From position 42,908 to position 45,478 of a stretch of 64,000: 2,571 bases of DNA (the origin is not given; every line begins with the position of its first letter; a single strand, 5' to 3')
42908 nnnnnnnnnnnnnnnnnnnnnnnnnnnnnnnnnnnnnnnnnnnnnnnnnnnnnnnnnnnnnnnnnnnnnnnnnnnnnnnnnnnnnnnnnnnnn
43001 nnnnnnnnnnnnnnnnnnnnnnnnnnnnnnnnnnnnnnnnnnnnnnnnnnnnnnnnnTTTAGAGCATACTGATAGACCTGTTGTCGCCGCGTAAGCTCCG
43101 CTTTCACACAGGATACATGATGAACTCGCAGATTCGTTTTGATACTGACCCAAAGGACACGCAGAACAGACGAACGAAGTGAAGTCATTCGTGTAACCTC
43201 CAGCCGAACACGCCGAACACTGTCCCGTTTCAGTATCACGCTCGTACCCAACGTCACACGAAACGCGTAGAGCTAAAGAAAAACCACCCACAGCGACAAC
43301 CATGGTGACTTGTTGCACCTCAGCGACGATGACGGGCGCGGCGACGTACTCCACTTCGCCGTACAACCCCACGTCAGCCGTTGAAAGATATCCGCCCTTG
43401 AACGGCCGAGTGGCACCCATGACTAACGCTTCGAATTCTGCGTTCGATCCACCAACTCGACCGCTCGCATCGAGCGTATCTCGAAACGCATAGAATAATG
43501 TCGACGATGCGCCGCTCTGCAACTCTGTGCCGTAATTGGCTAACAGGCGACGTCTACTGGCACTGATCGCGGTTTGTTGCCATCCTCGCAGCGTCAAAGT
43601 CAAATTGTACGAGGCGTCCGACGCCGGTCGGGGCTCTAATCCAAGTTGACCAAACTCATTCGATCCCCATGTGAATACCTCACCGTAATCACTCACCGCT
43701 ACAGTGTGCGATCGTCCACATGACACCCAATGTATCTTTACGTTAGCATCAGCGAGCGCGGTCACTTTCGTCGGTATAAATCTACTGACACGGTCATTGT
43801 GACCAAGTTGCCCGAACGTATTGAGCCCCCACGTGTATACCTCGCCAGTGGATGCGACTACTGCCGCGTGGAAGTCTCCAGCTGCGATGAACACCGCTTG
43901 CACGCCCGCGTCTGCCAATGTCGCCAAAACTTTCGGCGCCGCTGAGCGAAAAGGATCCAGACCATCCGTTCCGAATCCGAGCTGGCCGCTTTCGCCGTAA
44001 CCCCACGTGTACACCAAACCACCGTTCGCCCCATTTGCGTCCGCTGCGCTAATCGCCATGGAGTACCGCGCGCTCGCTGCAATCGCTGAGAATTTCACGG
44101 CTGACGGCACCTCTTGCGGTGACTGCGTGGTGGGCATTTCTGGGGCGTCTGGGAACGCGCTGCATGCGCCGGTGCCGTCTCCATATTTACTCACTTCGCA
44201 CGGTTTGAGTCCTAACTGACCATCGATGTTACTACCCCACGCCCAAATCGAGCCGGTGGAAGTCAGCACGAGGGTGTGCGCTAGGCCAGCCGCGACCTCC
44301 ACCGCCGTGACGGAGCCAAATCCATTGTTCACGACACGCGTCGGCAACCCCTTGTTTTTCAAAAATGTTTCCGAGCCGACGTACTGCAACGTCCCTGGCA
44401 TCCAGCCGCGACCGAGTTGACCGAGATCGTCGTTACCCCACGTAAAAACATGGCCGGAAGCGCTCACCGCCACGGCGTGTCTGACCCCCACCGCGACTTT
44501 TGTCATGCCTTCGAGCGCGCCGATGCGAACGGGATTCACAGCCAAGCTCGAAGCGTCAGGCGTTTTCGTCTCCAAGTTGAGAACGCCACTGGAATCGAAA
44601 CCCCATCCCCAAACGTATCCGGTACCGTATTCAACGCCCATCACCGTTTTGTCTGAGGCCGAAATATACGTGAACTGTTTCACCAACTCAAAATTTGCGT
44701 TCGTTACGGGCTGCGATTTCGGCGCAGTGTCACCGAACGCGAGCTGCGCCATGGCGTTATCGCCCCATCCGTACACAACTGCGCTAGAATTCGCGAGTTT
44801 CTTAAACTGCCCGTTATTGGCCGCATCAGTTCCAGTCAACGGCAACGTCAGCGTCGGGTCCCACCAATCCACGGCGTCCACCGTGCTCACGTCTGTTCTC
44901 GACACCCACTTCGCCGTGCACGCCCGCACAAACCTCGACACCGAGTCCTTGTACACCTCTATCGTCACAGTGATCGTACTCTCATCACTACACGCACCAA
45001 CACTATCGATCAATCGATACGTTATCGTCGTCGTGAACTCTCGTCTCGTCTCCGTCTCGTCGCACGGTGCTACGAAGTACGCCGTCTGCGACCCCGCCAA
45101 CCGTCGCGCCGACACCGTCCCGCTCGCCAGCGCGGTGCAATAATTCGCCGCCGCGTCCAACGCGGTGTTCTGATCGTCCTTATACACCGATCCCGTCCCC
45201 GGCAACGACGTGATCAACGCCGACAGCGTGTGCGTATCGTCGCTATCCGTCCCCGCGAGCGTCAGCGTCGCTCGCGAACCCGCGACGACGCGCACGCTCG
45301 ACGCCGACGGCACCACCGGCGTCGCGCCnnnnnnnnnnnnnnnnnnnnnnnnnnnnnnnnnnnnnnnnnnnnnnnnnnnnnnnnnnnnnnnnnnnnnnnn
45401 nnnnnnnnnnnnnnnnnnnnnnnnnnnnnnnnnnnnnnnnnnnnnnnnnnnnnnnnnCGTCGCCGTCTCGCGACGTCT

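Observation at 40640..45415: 1.6k-aa surface protein fusing an extracellular RCC1 propeller to ~30 ephrin-receptor-like cysteine repeats, ending in a bare hydrophobic tail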

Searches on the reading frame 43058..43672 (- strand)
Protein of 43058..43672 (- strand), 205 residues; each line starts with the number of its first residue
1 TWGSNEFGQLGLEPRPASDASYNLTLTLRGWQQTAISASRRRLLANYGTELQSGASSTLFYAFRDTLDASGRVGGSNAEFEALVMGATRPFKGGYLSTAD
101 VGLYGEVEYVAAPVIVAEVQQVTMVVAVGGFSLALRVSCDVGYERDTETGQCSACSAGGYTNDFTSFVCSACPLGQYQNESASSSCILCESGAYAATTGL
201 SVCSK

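Call 47: find_homologous_proteins(query=A3, max_evalue=0.001)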
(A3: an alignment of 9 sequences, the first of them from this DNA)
Query A3 (9 sequences) (205 aa, profile of the alignment): 1 proteins with E <= 0.001 among 8000 candidates.
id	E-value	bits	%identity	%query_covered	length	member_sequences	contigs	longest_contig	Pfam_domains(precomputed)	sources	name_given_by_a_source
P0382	1.1e-8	53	32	27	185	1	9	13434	PF07562.21,PF23091.3,PF00020.25,PF07699.20,PF26010.1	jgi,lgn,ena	jgi:hypothetical protein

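Call 51: find_related_loci(query=A3, collection=metagenome_contigs, flank=6000)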
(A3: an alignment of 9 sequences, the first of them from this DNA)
Query A3 (205 aa) in metagenome_contigs; peptide patterns used: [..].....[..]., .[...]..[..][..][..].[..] (x = any residue, [..] = any of these).
600 stretches matched a pattern (row limit reached: there are more); 24 encode a relative of the query (tblastn E <= 1e-3); 24 distinct loci.
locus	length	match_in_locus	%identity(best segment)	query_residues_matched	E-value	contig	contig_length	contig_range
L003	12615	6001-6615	100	1-205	8e-136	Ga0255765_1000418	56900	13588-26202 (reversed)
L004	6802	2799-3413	99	1-205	2e-135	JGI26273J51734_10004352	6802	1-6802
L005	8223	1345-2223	64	1-205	1e-80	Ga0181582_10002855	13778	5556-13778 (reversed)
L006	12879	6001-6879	64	1-205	2e-80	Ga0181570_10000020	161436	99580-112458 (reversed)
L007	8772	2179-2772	63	1-204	7e-80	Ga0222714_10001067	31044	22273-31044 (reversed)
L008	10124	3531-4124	63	1-204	7e-80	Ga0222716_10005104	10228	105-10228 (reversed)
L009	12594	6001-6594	62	1-204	4e-79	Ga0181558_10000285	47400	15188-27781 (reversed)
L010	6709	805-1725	64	2-205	2e-77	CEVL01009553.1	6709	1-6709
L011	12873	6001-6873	61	1-205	3e-76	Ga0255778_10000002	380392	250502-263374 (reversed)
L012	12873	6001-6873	61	1-205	3e-76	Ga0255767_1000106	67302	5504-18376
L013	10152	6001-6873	61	1-205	6e-76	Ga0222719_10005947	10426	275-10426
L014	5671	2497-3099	57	1-205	1e-72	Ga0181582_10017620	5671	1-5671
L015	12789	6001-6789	52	2-205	7e-65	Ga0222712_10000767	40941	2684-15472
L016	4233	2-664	69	76-205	5e-53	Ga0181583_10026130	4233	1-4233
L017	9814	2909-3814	35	2-204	2e-36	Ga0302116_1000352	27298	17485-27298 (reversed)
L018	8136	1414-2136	34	2-203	1e-34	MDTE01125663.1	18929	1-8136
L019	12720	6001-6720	34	2-203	7e-34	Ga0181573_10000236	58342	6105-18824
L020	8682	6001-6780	30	2-205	5e-25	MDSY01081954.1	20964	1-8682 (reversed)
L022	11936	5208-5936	30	2-204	3e-23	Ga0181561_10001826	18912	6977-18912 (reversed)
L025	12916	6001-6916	31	2-204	2e-14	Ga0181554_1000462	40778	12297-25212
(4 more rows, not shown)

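Call 56: search_protein_families(library=pfam, proteins=[L019:22-9153:+, L025:2998-7224:+, L022:1542-8498:+], max_evalue=0.001)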
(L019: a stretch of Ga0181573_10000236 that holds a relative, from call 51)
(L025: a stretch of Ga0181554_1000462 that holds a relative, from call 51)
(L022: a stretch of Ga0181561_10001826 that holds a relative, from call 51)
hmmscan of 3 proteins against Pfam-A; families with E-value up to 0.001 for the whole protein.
L019:22-9153:+ (3043 aa): 9 families
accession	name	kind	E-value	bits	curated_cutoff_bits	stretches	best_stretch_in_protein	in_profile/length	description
PF07699.19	Ephrin_rec_like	-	1.8e-111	364.2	23.1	22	2259-2307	1-48/48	Tyrosine-protein kinase ephrin type A/B receptor-like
PF25390.1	WD40_RLD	-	1.9e-66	225.3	150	2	1689-2005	28-281/363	RCC1-like domain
PF00415.24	RCC1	-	4.6e-62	206.8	21.7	4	1936-1985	1-50/50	Regulator of chromosome condensation (RCC1) repeat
PF13540.12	RCC1_2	-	8.9e-37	124.4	22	4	1694-1723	1-30/30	Regulator of chromosome condensation (RCC1) repeat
PF07562.20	NCD3G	-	6.7e-29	100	38.9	1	2551-2592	8-53/54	Nine Cysteines Domain of family 3 GPCR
PF23091.2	TNFR_ELAPOR1_6th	-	2.3e-24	85.5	33.2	0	2373-2403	9-37/41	ELAPOR1-like, TNF receptor-like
PF25384.1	Alsin_RLD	-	4.6e-11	43.1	100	0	1938-2005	243-310/405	Alsin RCC1-like domain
PF00020.24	TNFR_c6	-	2.2e-09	38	29.4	0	2933-2955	1-26/39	TNFR/NGFR cysteine-rich region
PF17803.7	Cadherin_4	-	1.3e-05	26.1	25.1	0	1089-1145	3-60/71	Bacterial cadherin-like domain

L025:2998-7224:+ (1408 aa): 6 families
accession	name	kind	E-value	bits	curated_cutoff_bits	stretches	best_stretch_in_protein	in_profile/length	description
PF25390.1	WD40_RLD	-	3.2e-74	250.9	150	2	690-1021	29-282/363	RCC1-like domain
PF00415.24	RCC1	-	5.9e-63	209.7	21.7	5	944-993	1-50/50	Regulator of chromosome condensation (RCC1) repeat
PF13540.12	RCC1_2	-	3.1e-33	113.1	22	4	928-957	1-30/30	Regulator of chromosome condensation (RCC1) repeat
PF25384.1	Alsin_RLD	-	1.1e-18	68.2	100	1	956-1024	253-323/405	Alsin RCC1-like domain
PF17803.7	Cadherin_4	-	4.9e-05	24.2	25.1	0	291-328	3-41/71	Bacterial cadherin-like domain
PF17963.7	Big_9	-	0.0003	22.1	23.6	0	127-190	1-62/89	Bacterial Ig domain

L022:1542-8498:+ (2318 aa): 8 families
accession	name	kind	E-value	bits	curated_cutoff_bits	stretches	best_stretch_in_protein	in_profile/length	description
PF07699.19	Ephrin_rec_like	-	1.4e-100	329.4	23.1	18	2103-2150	1-48/48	Tyrosine-protein kinase ephrin type A/B receptor-like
PF25390.1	WD40_RLD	-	4.1e-66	224.2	150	3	1106-1232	50-175/363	RCC1-like domain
PF00415.24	RCC1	-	1.3e-60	202.2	21.7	4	1166-1214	2-50/50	Regulator of chromosome condensation (RCC1) repeat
PF13540.12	RCC1_2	-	1.6e-28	98.2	22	4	939-968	1-30/30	Regulator of chromosome condensation (RCC1) repeat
PF07562.20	NCD3G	-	8.4e-28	96.4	38.9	0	1399-1437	9-52/54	Nine Cysteines Domain of family 3 GPCR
PF23091.2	TNFR_ELAPOR1_6th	-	2.8e-24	85.2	33.2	0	1882-1920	3-37/41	ELAPOR1-like, TNF receptor-like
PF25384.1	Alsin_RLD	-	1.1e-12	48.4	100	1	1166-1240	242-316/405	Alsin RCC1-like domain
PF00020.24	TNFR_c6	-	1.1e-10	42.2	29.4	0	1736-1768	1-36/39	TNFR/NGFR cysteine-rich region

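Call 67: list_cluster_members(proteins=[L019:9197-11311:-, L018:4724-6760:-, L017:6196-8163:-, L022:8601-10055:-, L022:205-1245:-, L022:1614-8498:+, L020:1037-2071:-, L025:9836-11695:-, L025:2998-7224:+])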
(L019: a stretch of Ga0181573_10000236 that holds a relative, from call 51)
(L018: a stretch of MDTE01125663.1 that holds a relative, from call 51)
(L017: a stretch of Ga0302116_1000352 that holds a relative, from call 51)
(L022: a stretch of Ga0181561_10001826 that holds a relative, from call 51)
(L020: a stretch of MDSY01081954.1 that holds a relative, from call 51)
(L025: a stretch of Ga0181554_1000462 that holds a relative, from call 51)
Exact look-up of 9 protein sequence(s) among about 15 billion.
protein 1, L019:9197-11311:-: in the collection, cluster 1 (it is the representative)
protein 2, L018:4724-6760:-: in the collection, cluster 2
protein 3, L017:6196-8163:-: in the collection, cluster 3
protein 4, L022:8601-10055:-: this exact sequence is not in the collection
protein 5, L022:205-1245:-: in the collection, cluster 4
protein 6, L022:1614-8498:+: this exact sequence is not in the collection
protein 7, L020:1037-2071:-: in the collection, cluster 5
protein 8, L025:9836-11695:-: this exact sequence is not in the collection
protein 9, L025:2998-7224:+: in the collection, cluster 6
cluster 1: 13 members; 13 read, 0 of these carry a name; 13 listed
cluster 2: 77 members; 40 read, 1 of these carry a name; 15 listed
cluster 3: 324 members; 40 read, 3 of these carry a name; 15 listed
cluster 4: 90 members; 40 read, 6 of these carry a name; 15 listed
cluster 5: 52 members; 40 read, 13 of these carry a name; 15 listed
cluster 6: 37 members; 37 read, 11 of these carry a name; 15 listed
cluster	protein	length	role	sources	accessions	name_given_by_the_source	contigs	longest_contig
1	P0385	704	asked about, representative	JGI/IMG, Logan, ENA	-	-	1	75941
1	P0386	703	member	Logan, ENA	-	-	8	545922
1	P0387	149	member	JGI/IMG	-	-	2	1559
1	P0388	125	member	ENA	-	-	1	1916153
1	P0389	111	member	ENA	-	-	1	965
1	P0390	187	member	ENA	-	-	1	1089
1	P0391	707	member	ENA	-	-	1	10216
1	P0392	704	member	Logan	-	-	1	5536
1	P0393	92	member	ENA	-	-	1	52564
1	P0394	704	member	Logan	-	-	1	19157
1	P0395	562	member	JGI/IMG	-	-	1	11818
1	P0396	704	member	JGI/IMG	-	-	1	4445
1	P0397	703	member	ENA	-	-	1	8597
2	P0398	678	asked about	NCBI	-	-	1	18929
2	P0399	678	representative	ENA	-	-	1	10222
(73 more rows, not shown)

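Call 74: find_related_loci(query=A3, collection=viral_contigs, flank=5000)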
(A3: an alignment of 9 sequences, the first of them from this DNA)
Query A3 (205 aa) in viral_contigs; peptide patterns used: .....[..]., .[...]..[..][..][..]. (x = any residue, [..] = any of these).
72 stretches matched a pattern, but none encodes a relative of the query by tblastn (E <= 1e-3).

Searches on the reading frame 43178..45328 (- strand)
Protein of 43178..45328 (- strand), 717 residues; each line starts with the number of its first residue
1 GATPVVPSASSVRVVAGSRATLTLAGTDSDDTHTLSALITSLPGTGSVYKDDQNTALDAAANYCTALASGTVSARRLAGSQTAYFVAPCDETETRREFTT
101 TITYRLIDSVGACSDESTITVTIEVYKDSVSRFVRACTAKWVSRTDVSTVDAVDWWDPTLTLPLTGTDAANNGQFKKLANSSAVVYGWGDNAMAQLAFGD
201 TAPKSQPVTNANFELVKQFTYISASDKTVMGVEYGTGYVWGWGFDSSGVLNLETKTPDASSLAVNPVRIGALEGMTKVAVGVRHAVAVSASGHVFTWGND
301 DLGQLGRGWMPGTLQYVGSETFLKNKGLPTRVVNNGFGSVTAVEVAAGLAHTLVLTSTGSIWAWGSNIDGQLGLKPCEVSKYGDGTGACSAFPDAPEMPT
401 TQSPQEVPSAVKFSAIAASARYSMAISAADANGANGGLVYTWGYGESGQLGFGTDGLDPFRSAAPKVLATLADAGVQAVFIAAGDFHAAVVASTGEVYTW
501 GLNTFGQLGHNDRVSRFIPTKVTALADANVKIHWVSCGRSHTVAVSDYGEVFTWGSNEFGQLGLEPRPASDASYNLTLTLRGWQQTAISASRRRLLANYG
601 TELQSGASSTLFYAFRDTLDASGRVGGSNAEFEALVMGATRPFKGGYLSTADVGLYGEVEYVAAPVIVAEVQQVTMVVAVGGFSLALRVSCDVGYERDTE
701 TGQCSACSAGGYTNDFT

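Call 30: predict_structure(alignment_id=A1)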
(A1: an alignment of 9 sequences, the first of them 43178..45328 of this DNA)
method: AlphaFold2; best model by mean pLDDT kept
length: 717 residues; sequences in the alignment: 9
mean_pLDDT: 59.3   pTM: 0.54
mean pLDDT of the five models: 59.3, 58.7, 58.7, 57.7, 53.6
residues with pLDDT >= 90: 48; 70-90: 239; 50-70: 141; < 50: 289
segments of 3 or more residues with pLDDT < 50: 92-94, 127-181, 189-215, 254-260, 309-318, 367-371, 373-402, 445-459, 504-506, 511-514, 556-609, 618-672, 700-702, 707-717
pLDDT, mean of each block of 10 residues (from residue 1): 76 72 82 84 86 79 67 84 76 63 89 87 59 26 27 32 34 37 55 37 34 50 79 83 71 47 69 89 86 84 62 43 66 71 85 88 64 40 31 34 70 85 82 78 56 47 74 87 81 84 53 59 66 76 65 49 33 38 32 23 38 48 42 36 23 22 29 64 62 51 49 33
secondary structure, 60 per line:
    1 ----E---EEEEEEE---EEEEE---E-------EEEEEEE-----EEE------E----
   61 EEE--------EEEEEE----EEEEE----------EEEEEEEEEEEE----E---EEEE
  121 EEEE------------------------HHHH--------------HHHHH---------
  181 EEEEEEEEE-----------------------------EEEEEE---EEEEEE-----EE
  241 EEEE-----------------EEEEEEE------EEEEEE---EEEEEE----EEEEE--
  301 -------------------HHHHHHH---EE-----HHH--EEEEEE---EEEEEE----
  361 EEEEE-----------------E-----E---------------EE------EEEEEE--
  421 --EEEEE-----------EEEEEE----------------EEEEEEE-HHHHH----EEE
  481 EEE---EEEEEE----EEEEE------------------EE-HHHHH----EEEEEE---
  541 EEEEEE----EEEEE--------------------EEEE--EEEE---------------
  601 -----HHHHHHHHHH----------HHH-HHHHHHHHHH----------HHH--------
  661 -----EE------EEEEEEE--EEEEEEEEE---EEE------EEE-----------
elements in order (helices of 4 or more, strands of 3 or more residues): E9-15 E19-23 E35-41 E47-49 E61-63 E72-77 E82-86 E97-108 E117-124 H149-152 H167-171 E181-189 E219-224 E228-233 E239-244 E262-268 E275-280 E284-289 E294-298 H320-326 E342-347 E351-356 E361-365 E413-418 E423-427 E439-444 E461-467 H469-473 E478-483 E487-492 E497-501 H523-527 E532-537 E541-546 E551-555 E576-579 E582-585 H606-615 H630-639 E674-680 E683-691 E695-697 E704-706

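Call 43: search_protein_representatives(alignment_id=A1)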
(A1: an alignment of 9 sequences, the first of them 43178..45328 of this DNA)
Query: 9 sequences, 715 profile positions. Proteins with E-value up to 0.001 (for the whole library): 189957; up to 1e-10: 123176; up to 1e-30: 35941. The best 150 are listed.
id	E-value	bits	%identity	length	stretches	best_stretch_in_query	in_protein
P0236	0.0e+00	1603.3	-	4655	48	346-569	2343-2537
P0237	0.0e+00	1380.9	-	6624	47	342-522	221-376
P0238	0.0e+00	1280.6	-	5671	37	436-567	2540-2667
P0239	0.0e+00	1255.2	-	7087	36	437-564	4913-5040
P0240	0.0e+00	1253.1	-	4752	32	331-562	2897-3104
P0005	0.0e+00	1220.9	-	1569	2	2-715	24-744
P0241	0.0e+00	1219.4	-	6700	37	435-566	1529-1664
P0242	0.0e+00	1215.9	-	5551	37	246-565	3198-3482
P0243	0.0e+00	1195.2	-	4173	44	415-569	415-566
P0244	0.0e+00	1164.5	-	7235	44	341-566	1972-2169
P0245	0.0e+00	1154.9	-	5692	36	341-568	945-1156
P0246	0.0e+00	1122.8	-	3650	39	426-562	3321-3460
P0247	0.0e+00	1096.4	-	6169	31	435-562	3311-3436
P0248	0.0e+00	1094.9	-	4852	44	402-563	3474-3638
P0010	0.0e+00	1074.4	-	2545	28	438-565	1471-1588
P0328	8.1e-203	692.3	-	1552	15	436-563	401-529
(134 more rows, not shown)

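Call 85: fold_search(model_id=the predicted structure, library=pdb)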
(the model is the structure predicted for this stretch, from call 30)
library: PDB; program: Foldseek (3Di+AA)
matches with E <= 10: 1613; with E <= 0.001: 225
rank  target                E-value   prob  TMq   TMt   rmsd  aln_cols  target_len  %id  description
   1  6xzm_A                2.0e-23  1.00  0.36  0.68   4.4       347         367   28  Arabidopsis UV-B photoreceptor UVR8 mutant D96N D107N W285A (released 2021-01-13)
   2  4dnv_A                2.2e-23  1.00  0.40  0.74   4.9       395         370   25  Crystal structure of the W285F mutant of UVB-resistance protein UVR8 (released 2012-03-07)
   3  4dnu                  2.3e-23  1.00  0.40  0.74   4.9       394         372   25  Crystal structure of the W285A mutant of UVB-resistance protein UVR8 (released 2012-03-07)
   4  4dnw_A                2.9e-23  1.00  0.37  0.70   4.3       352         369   28  Crystal structure of UVB-resistance protein UVR8 (released 2012-03-07)
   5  6xzl                  2.9e-23  1.00  0.40  0.74   4.9       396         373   26  Arabidopsis UV-B photoreceptor UVR8 mutant D96N D107N (released 2021-01-13)
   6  6xzn_B                3.2e-23  1.00  0.40  0.76   4.7       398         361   24  Arabidopsis UV-B photoreceptor UVR8 mutant G101S W285A (released 2021-01-13)
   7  4dnw_B                3.6e-23  1.00  0.37  0.69   4.3       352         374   28  Crystal structure of UVB-resistance protein UVR8 (released 2012-03-07)
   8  4dnv_B                4.0e-23  1.00  0.40  0.75   4.5       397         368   24  Crystal structure of the W285F mutant of UVB-resistance protein UVR8 (released 2012-03-07)
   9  4d9s_B                5.6e-23  1.00  0.40  0.72   4.9       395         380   25  Crystal structure of Arabidopsis thaliana UVR8 (UV Resistance locus 8) (released 2012-04-04)
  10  4d9s_A                7.0e-23  1.00  0.36  0.65   4.5       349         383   27  Crystal structure of Arabidopsis thaliana UVR8 (UV Resistance locus 8) (released 2012-04-04)
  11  6xzn_A                1.1e-22  1.00  0.40  0.75   5.0       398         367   25  Arabidopsis UV-B photoreceptor UVR8 mutant G101S W285A (released 2021-01-13)
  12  6dd7_A                1.5e-22  1.00  0.37  0.69   4.4       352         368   28  Crystal structure of plant UVB photoreceptor UVR8 from in situ serial Laue diffraction (released 2018-07-18)
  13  8gqe_B                1.5e-22  1.00  0.36  0.65   4.5       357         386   27  Crystal structure of the W285A mutant of UVR8 in complex with RUP2 (released 2022-09-14)
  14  4nc4_A                1.5e-22  1.00  0.36  0.67   4.5       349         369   27  Crystal structure of photoreceptor AtUVR8 mutant W285F and light-induced structural changes at 120K (released 2016-10-26)
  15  7vgg_B                5.7e-22  1.00  0.37  0.69   4.0       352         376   27  Cryo-EM structure of Ultraviolet-B activated UVR8 in complex with COP1 (released 2022-05-04)
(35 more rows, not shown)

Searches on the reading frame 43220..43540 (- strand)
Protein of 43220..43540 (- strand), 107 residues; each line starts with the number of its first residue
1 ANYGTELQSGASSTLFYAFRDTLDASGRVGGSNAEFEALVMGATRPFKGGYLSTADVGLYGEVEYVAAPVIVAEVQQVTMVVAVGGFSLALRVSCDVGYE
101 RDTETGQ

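Call 24: search_protein_families(library=pfam, proteins=[window:43220-43540:-], max_evalue=1)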
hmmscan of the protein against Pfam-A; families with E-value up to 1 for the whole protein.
window:43220-43540:- (107 aa): 0 families
